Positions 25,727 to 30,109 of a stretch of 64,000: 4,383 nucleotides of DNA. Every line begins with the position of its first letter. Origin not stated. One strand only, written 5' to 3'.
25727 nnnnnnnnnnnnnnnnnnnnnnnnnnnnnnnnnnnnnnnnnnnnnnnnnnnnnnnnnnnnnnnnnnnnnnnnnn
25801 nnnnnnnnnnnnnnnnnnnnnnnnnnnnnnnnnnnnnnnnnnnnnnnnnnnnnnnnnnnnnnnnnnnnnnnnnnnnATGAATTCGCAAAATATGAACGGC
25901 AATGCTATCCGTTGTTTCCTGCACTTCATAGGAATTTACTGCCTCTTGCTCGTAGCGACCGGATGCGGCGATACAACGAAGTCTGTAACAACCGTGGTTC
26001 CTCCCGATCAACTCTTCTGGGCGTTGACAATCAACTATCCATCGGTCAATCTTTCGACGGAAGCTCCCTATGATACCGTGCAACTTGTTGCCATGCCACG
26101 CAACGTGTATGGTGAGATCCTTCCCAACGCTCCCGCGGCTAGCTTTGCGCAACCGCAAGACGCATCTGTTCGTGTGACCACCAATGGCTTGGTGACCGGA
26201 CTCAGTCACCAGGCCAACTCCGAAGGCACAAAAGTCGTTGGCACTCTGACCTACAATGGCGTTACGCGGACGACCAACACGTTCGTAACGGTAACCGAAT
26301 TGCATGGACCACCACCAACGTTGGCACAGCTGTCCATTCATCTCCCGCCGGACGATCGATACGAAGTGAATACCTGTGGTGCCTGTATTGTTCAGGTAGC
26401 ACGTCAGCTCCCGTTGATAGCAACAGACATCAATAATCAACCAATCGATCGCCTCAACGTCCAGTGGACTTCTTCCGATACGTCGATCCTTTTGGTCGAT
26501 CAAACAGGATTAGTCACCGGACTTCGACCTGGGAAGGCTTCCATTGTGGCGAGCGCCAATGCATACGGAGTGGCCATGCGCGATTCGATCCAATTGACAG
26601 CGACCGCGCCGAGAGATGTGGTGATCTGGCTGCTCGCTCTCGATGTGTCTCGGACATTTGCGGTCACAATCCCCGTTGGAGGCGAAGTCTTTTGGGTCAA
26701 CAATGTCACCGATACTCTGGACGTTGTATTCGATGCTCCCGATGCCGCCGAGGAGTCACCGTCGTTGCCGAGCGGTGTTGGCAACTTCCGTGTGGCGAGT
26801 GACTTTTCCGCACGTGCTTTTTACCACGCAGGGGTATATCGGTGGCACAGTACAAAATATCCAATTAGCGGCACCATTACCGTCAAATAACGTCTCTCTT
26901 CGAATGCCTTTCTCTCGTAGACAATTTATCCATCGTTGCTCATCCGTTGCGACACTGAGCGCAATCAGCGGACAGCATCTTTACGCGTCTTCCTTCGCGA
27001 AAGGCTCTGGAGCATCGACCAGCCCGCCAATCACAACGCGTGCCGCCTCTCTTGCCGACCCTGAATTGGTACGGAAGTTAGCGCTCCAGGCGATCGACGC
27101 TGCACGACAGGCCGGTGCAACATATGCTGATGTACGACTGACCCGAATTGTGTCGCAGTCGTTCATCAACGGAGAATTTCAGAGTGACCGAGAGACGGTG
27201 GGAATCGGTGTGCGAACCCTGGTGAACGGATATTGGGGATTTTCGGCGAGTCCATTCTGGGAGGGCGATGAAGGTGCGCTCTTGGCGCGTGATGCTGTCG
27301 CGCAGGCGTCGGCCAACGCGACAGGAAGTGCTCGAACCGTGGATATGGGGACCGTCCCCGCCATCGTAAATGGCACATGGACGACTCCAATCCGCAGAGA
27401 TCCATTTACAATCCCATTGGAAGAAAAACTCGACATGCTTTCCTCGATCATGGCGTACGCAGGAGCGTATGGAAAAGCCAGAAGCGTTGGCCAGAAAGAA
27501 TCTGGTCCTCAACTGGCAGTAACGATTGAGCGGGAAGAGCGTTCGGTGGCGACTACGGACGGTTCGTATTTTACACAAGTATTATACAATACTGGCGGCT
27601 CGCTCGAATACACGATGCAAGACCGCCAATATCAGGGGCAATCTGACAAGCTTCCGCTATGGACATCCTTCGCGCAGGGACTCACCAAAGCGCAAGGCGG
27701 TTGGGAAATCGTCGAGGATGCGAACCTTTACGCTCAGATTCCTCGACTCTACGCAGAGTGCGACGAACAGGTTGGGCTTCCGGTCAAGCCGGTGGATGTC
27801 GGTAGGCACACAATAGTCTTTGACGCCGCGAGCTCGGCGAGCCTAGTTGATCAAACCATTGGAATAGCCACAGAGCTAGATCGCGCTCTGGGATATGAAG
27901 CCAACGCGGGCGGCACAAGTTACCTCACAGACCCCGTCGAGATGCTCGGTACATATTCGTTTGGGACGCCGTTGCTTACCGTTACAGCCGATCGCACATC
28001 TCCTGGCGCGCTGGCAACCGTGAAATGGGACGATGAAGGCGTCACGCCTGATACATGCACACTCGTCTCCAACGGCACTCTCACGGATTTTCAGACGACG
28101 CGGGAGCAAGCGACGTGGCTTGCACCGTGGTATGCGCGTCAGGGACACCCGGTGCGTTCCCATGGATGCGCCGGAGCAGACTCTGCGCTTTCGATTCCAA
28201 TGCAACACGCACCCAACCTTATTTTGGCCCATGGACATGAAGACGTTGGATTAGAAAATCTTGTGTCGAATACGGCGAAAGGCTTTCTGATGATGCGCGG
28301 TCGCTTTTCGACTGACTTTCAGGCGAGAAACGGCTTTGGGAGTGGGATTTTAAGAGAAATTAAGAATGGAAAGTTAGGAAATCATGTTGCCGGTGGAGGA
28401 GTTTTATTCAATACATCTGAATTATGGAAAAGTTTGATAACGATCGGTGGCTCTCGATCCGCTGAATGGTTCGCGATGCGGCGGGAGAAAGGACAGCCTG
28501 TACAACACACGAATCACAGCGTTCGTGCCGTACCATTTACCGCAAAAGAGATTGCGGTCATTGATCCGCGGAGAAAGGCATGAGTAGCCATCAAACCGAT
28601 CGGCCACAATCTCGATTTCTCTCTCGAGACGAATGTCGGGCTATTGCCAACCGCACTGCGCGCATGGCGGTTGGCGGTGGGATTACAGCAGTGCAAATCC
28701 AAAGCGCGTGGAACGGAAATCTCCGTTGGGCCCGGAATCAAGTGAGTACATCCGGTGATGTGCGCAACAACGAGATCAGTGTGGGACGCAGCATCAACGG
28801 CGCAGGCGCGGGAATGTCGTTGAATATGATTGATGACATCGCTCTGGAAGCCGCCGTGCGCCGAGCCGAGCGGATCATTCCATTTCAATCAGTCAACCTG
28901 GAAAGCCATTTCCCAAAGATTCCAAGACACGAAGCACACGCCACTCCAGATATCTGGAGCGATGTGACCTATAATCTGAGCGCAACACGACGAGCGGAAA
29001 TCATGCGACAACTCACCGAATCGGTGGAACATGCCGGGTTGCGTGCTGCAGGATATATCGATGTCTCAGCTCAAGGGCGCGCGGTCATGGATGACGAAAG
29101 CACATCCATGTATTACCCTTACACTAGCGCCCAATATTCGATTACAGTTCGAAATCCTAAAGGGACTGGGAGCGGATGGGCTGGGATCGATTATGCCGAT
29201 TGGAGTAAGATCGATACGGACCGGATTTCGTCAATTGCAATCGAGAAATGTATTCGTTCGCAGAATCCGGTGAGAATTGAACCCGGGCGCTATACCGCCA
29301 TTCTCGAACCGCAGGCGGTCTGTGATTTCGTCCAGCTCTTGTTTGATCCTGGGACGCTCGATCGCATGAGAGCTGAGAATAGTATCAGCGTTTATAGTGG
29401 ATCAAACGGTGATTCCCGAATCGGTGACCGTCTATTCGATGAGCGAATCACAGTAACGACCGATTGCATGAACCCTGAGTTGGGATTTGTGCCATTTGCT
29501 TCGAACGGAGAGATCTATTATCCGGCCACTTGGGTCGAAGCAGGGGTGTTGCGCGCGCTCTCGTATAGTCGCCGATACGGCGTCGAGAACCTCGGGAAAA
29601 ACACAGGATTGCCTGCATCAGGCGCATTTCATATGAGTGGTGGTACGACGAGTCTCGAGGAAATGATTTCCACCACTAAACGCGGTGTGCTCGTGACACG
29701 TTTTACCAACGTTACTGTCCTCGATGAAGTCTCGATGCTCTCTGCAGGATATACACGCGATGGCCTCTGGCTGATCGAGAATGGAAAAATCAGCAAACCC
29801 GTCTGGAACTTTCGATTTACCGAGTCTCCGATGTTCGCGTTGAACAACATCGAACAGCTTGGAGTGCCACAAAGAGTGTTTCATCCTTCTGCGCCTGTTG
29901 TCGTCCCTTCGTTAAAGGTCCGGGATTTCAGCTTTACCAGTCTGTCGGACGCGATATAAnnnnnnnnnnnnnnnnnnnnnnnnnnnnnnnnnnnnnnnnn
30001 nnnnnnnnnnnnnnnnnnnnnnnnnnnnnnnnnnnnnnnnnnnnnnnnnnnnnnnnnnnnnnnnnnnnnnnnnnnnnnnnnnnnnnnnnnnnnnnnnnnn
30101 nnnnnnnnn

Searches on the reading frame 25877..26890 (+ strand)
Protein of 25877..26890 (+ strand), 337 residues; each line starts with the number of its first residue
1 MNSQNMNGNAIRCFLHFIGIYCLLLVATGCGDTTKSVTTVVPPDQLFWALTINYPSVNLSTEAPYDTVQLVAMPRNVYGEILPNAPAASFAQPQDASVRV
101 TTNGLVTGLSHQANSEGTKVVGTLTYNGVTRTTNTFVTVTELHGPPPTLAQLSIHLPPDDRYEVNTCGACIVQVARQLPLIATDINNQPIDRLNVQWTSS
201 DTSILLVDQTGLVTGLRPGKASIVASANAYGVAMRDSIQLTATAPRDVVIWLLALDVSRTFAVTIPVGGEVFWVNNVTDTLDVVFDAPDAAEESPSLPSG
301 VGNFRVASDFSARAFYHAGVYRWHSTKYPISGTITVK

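Call 19: search_protein_families(library=pfam, proteins=[window:25877-26890:+], max_evalue=0.01)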
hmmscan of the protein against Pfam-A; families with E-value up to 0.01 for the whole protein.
window:25877-26890:+ (337 aa): 1 family
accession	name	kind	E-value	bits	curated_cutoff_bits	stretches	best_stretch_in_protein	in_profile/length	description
PF02368.24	Big_2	-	1.2e-08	35.2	22.8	1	194-229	35-70/79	Bacterial Ig-like domain (group 2)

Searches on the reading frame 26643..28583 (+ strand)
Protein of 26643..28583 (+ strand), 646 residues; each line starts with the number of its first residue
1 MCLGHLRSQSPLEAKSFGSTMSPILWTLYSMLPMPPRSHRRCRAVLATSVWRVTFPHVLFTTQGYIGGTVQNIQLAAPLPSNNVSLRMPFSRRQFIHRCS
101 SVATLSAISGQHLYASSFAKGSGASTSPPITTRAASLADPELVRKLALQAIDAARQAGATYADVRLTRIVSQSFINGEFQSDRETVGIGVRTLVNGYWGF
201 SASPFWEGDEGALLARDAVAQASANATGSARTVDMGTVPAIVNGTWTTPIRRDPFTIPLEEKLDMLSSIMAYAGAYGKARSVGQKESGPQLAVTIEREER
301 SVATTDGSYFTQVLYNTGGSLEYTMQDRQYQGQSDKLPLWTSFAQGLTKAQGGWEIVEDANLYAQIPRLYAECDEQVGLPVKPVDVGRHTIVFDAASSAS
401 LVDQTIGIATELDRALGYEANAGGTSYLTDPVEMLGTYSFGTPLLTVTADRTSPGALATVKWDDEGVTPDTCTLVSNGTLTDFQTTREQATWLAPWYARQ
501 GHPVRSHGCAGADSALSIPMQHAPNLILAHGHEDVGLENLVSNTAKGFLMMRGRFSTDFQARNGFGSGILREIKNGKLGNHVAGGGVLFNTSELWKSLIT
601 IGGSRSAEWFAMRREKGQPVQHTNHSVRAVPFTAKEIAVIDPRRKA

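Call 7: search_protein_families(library=pfam, proteins=[window:26643-28583:+], max_evalue=0.01)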
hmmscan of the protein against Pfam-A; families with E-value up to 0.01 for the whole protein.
window:26643-28583:+ (646 aa): 3 families
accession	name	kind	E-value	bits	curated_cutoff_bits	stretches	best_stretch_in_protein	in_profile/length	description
PF19289.4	PmbA_TldD_3rd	-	2e-13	50.4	22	1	387-603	2-198/220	PmbA/TldA metallopeptidase C-terminal domain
PF01523.21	PmbA_TldD_1st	-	0.00012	22.6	20.9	1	162-222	1-65/65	PmbA/TldA metallopeptidase domain 1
PF19290.4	PmbA_TldD_2nd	-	0.0015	19.4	20.9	0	253-327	2-72/109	PmbA/TldA metallopeptidase central domain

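Call 8: search_protein_families(library=ncbifam, proteins=[window:26643-28583:+], max_evalue=0.01)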
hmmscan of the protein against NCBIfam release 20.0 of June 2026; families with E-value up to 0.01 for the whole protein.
window:26643-28583:+ (646 aa): 1 family
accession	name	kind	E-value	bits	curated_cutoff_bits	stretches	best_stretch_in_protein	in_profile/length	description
NF040952.1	Arch_mtprotase_TldD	equivalog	8.2e-10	38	635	2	150-225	3-78/443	zinc metalloprotease TldD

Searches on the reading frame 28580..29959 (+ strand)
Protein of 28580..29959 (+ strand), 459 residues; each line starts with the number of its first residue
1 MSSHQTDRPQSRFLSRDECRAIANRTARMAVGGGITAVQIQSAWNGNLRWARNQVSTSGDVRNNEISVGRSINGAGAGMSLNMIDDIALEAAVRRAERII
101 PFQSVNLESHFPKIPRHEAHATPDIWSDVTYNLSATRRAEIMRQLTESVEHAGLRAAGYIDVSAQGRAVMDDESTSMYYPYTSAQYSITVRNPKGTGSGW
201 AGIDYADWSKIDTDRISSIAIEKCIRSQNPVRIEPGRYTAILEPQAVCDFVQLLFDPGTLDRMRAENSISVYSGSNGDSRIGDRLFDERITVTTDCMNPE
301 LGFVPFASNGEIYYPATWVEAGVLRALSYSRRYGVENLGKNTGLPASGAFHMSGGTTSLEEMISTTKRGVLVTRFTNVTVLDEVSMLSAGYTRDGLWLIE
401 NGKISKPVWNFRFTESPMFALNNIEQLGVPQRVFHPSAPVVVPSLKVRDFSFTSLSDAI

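Call 7: search_protein_families(library=pfam, proteins=[window:28580-29959:+], max_evalue=0.01)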
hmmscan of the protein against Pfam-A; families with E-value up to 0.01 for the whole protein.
window:28580-29959:+ (459 aa): 1 family
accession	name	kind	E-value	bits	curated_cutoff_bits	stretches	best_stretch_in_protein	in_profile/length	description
PF19289.4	PmbA_TldD_3rd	-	2e-28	99.5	22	1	235-453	1-219/220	PmbA/TldA metallopeptidase C-terminal domain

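Call 8: search_protein_families(library=ncbifam, proteins=[window:28580-29959:+], max_evalue=0.01)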
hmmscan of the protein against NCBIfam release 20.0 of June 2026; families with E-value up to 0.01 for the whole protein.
window:28580-29959:+ (459 aa): 0 families
